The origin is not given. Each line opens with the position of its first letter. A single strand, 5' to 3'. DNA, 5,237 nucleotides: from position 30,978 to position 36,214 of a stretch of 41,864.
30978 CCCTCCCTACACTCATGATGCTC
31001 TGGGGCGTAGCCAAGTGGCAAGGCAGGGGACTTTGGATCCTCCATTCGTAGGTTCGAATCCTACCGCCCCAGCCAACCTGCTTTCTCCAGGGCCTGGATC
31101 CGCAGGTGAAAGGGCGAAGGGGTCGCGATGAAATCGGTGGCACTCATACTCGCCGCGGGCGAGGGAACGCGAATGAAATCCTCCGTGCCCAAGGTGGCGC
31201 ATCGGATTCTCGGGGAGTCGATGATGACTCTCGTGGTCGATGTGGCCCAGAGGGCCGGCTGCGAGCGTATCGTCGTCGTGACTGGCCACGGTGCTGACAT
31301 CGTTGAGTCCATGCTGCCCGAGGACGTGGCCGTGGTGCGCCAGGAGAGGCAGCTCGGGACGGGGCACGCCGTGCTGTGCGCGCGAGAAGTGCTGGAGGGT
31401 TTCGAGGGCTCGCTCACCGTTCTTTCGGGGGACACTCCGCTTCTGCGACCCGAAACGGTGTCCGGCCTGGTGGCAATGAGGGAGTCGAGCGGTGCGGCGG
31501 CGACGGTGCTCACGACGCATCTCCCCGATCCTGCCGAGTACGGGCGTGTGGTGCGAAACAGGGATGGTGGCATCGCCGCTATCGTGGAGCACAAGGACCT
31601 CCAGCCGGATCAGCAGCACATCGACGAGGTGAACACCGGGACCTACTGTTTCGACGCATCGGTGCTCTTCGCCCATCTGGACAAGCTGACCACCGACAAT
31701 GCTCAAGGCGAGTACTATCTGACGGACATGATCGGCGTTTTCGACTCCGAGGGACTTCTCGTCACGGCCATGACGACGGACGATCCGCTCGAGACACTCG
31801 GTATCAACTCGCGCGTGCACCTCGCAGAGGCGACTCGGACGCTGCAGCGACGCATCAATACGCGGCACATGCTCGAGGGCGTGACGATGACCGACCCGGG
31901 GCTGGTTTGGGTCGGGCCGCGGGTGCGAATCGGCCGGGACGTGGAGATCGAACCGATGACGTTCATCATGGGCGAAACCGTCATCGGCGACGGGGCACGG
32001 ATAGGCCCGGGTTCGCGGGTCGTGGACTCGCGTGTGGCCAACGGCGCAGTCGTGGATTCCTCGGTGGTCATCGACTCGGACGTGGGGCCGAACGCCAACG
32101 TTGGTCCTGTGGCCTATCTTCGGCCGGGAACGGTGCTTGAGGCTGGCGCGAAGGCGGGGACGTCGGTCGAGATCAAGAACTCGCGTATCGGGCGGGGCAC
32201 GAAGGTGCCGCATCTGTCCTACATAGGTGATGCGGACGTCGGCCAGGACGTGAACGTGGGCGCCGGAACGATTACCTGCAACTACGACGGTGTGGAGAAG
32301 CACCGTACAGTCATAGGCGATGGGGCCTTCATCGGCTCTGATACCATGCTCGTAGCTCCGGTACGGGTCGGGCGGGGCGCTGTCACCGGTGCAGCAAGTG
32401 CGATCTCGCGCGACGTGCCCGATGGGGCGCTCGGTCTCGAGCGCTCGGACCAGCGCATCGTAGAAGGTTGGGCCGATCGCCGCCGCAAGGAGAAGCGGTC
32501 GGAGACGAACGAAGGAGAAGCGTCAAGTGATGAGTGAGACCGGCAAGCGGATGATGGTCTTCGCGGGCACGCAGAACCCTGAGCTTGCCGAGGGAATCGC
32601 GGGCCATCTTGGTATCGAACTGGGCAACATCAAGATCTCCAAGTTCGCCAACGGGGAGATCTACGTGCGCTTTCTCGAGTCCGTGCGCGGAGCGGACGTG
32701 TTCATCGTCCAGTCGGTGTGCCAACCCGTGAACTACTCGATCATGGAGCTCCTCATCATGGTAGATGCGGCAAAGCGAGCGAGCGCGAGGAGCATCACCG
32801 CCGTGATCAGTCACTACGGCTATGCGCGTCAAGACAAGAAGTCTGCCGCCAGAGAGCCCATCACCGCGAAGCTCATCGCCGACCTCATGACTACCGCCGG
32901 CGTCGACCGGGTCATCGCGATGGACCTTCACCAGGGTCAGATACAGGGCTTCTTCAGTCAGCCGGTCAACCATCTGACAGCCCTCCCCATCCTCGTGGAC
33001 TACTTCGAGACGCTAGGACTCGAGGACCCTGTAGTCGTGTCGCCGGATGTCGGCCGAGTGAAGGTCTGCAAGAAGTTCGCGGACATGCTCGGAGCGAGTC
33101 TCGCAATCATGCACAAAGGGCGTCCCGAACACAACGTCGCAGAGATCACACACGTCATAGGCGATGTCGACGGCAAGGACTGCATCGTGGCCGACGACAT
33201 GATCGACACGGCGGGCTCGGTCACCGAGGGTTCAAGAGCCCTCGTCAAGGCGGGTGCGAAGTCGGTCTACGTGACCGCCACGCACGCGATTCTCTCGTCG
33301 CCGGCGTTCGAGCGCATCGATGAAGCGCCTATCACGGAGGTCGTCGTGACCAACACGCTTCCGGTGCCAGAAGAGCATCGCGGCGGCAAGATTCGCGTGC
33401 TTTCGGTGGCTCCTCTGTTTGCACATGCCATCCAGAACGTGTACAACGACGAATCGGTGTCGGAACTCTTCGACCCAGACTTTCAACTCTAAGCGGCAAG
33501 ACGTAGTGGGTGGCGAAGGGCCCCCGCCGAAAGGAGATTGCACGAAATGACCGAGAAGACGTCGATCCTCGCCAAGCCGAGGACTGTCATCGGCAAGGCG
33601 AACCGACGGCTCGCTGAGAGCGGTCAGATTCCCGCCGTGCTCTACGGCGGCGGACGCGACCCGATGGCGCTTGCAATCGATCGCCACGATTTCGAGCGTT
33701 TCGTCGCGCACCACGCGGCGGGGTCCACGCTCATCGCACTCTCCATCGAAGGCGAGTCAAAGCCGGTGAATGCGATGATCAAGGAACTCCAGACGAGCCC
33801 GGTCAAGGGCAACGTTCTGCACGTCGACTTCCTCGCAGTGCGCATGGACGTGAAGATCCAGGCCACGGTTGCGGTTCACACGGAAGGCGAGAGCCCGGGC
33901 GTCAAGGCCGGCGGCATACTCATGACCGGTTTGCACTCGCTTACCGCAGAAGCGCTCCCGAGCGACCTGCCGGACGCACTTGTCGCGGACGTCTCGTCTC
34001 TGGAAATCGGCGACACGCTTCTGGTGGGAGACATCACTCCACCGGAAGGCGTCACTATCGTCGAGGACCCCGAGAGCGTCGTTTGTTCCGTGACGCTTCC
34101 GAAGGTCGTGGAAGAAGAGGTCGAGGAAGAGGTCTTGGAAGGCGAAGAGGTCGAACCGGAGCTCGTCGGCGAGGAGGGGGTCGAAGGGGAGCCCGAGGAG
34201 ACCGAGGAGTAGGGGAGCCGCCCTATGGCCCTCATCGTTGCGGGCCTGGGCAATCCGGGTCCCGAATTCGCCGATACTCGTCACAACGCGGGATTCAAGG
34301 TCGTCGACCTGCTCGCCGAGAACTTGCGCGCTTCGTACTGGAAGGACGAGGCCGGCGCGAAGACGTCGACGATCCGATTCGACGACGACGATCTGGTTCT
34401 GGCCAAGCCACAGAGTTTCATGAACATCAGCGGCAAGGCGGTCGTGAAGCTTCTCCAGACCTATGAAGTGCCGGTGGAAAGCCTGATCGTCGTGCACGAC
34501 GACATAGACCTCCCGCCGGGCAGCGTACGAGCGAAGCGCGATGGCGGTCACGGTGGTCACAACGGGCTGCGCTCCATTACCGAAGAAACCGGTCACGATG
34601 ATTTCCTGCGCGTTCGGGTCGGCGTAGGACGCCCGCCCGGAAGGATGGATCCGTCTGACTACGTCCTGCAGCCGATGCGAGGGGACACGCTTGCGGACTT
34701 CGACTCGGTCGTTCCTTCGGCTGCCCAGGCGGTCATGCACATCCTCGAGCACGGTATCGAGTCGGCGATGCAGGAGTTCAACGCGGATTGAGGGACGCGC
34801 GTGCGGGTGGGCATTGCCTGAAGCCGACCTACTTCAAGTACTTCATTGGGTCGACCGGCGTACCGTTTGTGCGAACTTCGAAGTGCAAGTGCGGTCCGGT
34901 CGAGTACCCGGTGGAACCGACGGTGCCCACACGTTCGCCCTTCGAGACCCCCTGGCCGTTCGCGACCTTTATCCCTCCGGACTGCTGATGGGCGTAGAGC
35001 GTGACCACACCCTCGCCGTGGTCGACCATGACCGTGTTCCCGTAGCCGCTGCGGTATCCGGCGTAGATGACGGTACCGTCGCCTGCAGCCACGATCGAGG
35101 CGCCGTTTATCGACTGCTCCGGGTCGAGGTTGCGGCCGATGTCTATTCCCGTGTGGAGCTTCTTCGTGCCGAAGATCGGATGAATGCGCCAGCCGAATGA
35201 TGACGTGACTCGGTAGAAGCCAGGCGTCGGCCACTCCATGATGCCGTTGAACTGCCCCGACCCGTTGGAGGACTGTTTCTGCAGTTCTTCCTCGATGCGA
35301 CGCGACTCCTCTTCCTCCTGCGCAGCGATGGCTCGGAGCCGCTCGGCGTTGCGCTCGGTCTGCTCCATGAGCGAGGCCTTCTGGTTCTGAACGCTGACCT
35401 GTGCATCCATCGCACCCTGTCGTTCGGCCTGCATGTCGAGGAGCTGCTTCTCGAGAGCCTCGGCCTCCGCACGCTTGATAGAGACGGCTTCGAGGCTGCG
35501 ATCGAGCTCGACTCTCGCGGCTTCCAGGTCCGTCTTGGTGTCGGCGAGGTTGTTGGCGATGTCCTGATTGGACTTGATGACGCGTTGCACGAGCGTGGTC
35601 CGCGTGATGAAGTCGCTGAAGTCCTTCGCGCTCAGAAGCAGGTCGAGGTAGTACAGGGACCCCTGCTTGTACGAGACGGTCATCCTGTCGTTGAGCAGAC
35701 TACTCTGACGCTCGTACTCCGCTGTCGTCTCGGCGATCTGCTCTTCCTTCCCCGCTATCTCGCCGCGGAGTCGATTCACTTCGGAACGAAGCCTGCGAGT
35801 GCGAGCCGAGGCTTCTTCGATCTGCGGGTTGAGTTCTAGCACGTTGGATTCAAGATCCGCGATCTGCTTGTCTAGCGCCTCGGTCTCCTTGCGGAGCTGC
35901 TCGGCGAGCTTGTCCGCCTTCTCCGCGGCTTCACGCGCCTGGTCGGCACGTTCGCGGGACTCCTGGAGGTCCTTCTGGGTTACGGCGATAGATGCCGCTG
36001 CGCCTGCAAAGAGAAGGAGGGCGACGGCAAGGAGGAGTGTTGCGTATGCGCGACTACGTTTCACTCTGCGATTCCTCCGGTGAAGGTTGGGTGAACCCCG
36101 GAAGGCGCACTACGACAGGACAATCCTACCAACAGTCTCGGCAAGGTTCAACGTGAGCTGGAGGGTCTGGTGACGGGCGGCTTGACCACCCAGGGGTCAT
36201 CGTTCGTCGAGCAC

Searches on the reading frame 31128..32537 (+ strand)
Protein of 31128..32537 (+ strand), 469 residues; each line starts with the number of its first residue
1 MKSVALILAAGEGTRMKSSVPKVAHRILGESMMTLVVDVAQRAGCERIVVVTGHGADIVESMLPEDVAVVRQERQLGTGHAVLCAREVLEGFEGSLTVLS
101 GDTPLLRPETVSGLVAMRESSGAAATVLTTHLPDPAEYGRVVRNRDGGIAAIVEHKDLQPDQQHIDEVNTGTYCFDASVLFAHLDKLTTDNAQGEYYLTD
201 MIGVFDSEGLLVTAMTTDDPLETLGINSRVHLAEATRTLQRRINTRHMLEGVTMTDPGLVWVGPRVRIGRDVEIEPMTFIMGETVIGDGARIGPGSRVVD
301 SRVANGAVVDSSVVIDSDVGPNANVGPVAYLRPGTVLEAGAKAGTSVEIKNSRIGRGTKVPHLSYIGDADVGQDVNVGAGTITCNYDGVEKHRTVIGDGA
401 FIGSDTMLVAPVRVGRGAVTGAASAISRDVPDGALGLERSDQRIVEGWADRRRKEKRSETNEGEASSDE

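Call 58: search_protein_families(library=pfam, proteins=[window:31128-32537:+], max_evalue=0.00001)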
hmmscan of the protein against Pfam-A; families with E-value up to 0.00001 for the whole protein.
window:31128-32537:+ (469 aa): 5 families
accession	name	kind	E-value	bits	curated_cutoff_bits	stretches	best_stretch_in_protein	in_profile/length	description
PF12804.13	NTP_transf_3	-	1.2e-19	71.5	27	1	5-130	1-123/160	MobA-like NTP transferase domain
PF00132.30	Hexapep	-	1.9e-19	68.9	27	1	266-298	2-34/36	Bacterial transferase hexapeptide (six repeats)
PF00483.29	NTP_transferase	-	5.7e-15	56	21.2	1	5-202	2-206/245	Nucleotidyl transferase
PF25084.1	LbH_EIF2B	-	4.2e-10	40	54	1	262-349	18-105/105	EIF2B subunit epsilon LbH domain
PF01128.25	IspD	-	4.1e-08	33.7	27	1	4-127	2-127/221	2-C-methyl-D-erythritol 4-phosphate cytidylyltransferase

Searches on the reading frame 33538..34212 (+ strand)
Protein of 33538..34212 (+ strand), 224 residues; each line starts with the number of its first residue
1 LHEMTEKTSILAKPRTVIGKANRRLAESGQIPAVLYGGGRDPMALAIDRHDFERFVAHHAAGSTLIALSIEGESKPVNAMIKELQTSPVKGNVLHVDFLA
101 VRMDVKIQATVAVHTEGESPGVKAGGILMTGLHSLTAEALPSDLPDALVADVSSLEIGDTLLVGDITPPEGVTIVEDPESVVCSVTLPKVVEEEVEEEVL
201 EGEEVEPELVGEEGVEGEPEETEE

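Call 58: search_protein_families(library=pfam, proteins=[window:33538-34212:+], max_evalue=0.00001)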
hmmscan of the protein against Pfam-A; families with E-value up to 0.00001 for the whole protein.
window:33538-34212:+ (224 aa): 2 families
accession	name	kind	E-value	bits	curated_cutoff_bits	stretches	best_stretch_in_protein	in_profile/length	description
PF14693.11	Ribosomal_TL5_C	-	2.1e-27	95.7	27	1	106-188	1-83/84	Ribosomal protein TL5, C-terminal domain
PF01386.24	Ribosomal_L25p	-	4.6e-21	75.5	23.6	1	12-98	3-82/82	Ribosomal L25p family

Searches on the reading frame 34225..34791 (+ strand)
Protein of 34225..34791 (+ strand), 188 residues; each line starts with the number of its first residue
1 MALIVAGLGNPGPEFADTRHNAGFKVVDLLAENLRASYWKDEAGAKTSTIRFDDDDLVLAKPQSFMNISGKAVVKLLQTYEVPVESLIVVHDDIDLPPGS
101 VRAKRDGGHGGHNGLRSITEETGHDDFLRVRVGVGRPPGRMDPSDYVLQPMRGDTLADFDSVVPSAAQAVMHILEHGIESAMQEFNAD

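Call 58: search_protein_families(library=pfam, proteins=[window:34225-34791:+], max_evalue=0.00001)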
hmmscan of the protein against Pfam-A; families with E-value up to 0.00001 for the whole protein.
window:34225-34791:+ (188 aa): 1 family
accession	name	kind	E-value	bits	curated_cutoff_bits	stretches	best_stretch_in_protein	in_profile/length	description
PF01195.25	Pept_tRNA_hydro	-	1e-62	211.7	27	1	4-186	1-183/183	Peptidyl-tRNA hydrolase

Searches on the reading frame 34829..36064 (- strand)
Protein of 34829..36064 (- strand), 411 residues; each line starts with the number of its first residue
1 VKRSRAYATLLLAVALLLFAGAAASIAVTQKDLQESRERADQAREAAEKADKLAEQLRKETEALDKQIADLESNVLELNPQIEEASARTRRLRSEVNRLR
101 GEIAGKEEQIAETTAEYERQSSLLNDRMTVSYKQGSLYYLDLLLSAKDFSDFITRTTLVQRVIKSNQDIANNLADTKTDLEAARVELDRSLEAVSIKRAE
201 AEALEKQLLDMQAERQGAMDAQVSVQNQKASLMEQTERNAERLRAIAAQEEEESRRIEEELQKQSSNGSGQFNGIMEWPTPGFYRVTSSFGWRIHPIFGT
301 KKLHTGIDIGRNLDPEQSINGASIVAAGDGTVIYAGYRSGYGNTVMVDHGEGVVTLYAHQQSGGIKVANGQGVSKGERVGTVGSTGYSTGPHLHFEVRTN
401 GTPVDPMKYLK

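Call 58: search_protein_families(library=pfam, proteins=[window:34829-36064:-], max_evalue=0.00001)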
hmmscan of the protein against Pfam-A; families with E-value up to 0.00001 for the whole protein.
window:34829-36064:- (411 aa): 2 families
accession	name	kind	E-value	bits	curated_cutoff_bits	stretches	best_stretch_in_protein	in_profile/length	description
PF01551.29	Peptidase_M23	-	7.5e-31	106.6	28.7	1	304-406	3-96/96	Peptidase family M23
PF24568.1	CC_PcsB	-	1.5e-12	47.6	27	1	110-182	1-74/75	Peptidoglycan hydrolase PcsB, coiled-coil domain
